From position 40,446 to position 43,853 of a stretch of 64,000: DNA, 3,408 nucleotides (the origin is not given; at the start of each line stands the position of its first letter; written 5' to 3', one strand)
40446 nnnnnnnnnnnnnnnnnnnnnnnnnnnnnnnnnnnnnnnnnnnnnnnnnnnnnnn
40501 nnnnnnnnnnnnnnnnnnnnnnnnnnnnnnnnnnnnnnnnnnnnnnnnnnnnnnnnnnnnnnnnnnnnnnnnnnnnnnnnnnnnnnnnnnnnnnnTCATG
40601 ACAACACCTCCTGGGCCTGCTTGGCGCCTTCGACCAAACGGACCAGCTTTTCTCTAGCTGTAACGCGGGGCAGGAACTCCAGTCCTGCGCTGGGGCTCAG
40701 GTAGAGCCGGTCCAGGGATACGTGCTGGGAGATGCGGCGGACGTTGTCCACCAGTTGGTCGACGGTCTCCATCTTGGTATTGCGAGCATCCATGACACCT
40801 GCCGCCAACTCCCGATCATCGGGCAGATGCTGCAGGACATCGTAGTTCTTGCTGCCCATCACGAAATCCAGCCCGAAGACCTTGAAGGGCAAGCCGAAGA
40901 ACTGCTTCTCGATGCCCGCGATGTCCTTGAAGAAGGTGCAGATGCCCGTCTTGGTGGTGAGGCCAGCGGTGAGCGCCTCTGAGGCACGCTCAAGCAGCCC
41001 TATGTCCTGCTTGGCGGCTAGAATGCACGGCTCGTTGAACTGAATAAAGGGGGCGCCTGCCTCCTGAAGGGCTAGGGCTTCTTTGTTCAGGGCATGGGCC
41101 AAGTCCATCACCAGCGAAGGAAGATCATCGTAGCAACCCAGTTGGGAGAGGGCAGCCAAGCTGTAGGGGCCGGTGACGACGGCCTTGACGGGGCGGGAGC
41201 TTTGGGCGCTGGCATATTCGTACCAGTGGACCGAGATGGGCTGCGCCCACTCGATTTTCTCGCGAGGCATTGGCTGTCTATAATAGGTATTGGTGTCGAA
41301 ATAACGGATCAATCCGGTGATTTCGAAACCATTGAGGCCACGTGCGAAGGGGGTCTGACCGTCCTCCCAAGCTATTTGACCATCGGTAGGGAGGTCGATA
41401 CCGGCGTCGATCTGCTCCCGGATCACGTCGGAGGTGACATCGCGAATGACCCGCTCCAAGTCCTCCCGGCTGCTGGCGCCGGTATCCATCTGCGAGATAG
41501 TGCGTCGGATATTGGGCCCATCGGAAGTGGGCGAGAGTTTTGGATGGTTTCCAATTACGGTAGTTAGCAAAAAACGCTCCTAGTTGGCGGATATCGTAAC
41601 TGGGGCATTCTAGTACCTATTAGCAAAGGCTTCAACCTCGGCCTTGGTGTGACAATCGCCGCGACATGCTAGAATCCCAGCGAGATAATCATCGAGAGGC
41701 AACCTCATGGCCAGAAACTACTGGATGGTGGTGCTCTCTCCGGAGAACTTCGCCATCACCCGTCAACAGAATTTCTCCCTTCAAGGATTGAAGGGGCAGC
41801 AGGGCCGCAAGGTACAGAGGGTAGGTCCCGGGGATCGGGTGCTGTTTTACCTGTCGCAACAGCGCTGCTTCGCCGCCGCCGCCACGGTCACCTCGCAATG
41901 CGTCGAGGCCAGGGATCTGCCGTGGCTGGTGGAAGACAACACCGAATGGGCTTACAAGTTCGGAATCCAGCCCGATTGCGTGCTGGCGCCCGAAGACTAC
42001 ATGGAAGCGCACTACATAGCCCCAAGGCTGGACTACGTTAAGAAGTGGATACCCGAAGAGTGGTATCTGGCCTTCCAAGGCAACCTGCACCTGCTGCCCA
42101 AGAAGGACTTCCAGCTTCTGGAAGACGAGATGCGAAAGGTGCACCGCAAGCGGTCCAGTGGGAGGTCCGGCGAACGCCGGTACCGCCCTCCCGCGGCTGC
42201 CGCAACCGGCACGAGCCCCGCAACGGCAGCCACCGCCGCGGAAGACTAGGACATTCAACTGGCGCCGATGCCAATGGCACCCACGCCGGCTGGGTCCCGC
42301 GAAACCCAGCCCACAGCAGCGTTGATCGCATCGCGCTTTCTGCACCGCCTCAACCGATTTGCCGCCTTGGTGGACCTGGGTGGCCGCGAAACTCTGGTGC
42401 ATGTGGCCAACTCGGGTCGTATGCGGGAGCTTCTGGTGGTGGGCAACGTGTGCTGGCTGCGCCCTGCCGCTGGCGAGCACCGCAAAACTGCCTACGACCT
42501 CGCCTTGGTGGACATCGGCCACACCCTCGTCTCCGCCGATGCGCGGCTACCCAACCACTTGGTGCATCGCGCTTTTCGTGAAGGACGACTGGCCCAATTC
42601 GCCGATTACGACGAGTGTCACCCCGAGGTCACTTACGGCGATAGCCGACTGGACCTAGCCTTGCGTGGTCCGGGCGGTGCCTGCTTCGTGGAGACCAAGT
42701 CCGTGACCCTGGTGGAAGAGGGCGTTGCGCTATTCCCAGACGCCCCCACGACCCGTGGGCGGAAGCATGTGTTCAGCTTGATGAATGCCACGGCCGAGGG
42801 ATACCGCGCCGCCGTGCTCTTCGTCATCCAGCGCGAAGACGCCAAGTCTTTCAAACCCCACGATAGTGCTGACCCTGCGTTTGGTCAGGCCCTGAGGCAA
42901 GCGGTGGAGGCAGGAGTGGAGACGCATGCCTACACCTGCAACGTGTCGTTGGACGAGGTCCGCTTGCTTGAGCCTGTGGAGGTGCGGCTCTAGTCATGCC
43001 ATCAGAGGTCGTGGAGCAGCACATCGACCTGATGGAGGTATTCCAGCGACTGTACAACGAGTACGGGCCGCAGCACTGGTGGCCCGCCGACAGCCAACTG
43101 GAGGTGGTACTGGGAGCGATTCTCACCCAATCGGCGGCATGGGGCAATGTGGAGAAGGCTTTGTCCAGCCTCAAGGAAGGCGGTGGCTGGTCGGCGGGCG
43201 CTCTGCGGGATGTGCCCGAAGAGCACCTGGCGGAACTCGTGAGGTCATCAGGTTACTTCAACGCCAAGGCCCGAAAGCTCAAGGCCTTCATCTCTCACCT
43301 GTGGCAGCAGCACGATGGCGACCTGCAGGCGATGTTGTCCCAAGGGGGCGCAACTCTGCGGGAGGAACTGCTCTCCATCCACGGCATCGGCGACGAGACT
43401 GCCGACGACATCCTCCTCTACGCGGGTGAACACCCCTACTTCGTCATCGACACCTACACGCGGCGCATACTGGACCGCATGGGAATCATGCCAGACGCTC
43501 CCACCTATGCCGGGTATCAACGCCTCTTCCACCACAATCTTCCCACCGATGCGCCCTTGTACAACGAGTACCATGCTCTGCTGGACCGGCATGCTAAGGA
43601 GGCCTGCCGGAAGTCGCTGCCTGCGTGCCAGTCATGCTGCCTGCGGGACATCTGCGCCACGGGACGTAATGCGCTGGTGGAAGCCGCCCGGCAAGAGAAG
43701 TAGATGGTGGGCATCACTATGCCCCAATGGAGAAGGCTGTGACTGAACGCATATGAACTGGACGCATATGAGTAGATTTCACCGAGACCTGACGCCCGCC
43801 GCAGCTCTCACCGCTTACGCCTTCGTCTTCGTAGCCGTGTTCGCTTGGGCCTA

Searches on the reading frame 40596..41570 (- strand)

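Call 31: search_protein_families(library=pfam, proteins=[window:40596-41570:-], max_evalue=0.00001)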
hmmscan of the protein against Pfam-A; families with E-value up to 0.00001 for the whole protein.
window:40596-41570:- (324 aa): 2 families
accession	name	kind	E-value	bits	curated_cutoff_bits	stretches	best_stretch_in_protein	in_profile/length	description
PF01717.24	Meth_synt_2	-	6.2e-29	101.8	21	1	1-317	1-323/324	Cobalamin-independent synthase, Catalytic domain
PF08267.18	Meth_synt_1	-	2.9e-23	83.3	27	1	75-284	96-312/313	Cobalamin-independent synthase, N-terminal domain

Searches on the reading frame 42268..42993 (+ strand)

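Call 31: search_protein_families(library=pfam, proteins=[window:42268-42993:+], max_evalue=0.00001)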
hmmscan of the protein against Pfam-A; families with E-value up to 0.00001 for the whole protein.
window:42268-42993:+ (241 aa): 2 families
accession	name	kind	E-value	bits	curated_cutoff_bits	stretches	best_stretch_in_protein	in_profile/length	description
PF03749.19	SfsA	-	7.6e-50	168.8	22.8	1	94-229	2-137/138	Sugar fermentation stimulation protein RE domain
PF17746.7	SfsA_N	-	3.1e-19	69.3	25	1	25-89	1-62/63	SfsA N-terminal OB domain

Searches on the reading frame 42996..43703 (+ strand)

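Call 31: search_protein_families(library=pfam, proteins=[window:42996-43703:+], max_evalue=0.00001)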
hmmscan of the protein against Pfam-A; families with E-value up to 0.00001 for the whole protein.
window:42996-43703:+ (235 aa): 1 family
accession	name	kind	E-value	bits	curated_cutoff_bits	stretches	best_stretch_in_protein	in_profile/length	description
PF00730.31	HhH-GPD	-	7.3e-11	42.8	26.2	1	40-178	2-102/108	HhH-GPD superfamily base excision DNA repair protein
